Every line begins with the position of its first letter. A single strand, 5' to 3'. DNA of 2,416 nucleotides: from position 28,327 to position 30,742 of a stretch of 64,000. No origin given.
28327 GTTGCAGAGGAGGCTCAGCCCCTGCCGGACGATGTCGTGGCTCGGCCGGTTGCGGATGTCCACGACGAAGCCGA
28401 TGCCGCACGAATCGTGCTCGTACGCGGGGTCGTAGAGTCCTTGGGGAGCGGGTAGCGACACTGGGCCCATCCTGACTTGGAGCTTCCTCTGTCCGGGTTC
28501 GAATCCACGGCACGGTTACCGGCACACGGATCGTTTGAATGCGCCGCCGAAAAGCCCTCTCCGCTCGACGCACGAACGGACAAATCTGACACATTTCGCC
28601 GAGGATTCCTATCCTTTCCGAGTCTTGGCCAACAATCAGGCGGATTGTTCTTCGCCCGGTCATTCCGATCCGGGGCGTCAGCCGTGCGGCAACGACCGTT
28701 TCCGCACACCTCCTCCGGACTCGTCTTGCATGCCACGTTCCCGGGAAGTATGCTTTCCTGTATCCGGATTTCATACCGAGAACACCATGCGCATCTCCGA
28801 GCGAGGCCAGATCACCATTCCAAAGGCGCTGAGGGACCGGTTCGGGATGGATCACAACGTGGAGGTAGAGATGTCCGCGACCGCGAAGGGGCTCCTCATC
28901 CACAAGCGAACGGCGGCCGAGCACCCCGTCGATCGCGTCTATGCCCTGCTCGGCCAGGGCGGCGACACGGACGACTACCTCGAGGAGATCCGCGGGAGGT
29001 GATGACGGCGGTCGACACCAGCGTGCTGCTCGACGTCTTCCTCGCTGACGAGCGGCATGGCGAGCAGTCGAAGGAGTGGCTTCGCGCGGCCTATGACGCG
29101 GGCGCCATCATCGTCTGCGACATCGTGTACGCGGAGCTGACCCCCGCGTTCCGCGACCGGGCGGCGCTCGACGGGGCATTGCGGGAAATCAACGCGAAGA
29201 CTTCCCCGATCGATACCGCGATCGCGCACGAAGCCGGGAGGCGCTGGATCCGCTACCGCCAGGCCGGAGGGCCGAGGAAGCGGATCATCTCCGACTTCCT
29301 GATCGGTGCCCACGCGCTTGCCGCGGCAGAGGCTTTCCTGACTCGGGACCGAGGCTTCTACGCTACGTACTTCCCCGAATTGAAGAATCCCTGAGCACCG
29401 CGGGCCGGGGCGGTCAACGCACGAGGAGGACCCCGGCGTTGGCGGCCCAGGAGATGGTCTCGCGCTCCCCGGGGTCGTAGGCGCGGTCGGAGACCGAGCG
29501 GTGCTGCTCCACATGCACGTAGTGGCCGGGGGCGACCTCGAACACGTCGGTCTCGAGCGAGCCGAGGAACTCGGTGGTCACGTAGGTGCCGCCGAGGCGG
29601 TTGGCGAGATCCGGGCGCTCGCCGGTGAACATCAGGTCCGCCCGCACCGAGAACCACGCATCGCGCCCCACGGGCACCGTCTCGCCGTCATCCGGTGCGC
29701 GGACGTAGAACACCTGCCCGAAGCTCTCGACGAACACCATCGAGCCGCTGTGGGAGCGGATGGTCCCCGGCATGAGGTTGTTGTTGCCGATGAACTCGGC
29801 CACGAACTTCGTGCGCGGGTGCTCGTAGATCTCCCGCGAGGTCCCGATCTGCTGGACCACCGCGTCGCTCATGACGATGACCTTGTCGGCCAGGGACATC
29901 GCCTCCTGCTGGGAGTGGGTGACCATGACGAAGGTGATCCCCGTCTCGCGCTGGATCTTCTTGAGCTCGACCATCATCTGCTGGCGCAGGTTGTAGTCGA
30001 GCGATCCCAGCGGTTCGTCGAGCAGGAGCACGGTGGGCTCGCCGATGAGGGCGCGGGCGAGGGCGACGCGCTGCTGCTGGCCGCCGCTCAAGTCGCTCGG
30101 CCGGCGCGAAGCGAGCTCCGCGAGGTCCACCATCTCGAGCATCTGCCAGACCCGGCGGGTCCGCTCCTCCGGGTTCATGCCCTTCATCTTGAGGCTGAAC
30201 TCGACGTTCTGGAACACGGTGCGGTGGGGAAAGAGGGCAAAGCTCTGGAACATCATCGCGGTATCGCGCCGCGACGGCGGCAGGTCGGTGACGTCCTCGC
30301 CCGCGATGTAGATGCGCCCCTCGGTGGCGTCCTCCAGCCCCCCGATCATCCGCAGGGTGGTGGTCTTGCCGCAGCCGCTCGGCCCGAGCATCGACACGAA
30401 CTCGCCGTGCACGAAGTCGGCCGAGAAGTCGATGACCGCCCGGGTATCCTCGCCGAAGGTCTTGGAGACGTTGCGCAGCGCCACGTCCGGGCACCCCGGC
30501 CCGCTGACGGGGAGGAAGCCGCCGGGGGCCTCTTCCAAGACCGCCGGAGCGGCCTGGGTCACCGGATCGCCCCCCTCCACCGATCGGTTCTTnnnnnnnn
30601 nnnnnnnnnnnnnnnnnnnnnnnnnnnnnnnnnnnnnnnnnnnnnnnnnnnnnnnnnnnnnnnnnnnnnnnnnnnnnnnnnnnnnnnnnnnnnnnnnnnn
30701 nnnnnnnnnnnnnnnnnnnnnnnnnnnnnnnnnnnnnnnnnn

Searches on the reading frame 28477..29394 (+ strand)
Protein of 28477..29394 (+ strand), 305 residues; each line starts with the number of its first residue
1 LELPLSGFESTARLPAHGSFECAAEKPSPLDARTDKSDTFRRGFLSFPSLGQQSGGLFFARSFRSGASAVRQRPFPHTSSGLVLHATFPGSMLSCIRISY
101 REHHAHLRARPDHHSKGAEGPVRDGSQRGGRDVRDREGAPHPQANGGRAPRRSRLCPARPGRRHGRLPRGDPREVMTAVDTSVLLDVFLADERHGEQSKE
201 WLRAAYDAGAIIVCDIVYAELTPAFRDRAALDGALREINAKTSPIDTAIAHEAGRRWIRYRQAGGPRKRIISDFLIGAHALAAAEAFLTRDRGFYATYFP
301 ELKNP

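Call 29: search_protein_families(library=pfam, proteins=[window:28477-29394:+], max_evalue=0.0001)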
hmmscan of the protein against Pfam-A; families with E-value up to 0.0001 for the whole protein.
window:28477-29394:+ (305 aa): 1 family
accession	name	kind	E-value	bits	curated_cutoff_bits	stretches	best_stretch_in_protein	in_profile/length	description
PF01850.27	PIN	-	2.3e-14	54.5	23.6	1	179-299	3-119/120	PIN domain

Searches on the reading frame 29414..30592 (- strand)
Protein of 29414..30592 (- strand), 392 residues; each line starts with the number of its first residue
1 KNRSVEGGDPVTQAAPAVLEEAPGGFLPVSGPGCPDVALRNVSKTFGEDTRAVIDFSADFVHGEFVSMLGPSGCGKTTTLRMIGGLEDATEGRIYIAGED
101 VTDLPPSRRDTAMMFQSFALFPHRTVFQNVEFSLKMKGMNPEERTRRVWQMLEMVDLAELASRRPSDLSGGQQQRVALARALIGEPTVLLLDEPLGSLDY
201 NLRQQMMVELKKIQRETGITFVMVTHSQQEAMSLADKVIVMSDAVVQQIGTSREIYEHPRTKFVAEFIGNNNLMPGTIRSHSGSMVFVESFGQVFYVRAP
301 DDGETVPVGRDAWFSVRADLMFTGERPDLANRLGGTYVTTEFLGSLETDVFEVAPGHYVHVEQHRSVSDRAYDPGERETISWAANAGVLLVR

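Call 27: search_protein_families(library=pfam, proteins=[window:29414-30592:-], max_evalue=0.0001)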
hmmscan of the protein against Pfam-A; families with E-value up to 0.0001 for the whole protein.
window:29414-30592:- (392 aa): 3 families
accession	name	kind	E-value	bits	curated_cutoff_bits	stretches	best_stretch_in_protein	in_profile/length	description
PF00005.33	ABC_tran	-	1.7e-34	119.8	25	1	56-195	4-136/137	ABC transporter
PF13304.12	AAA_21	-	4.2e-06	27.5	27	0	164-228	234-300/304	AAA domain, putative AbiEii toxin, Type IV TA system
PF13401.12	AAA_22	-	7e-05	23.6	27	0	65-226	7-123/130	AAA domain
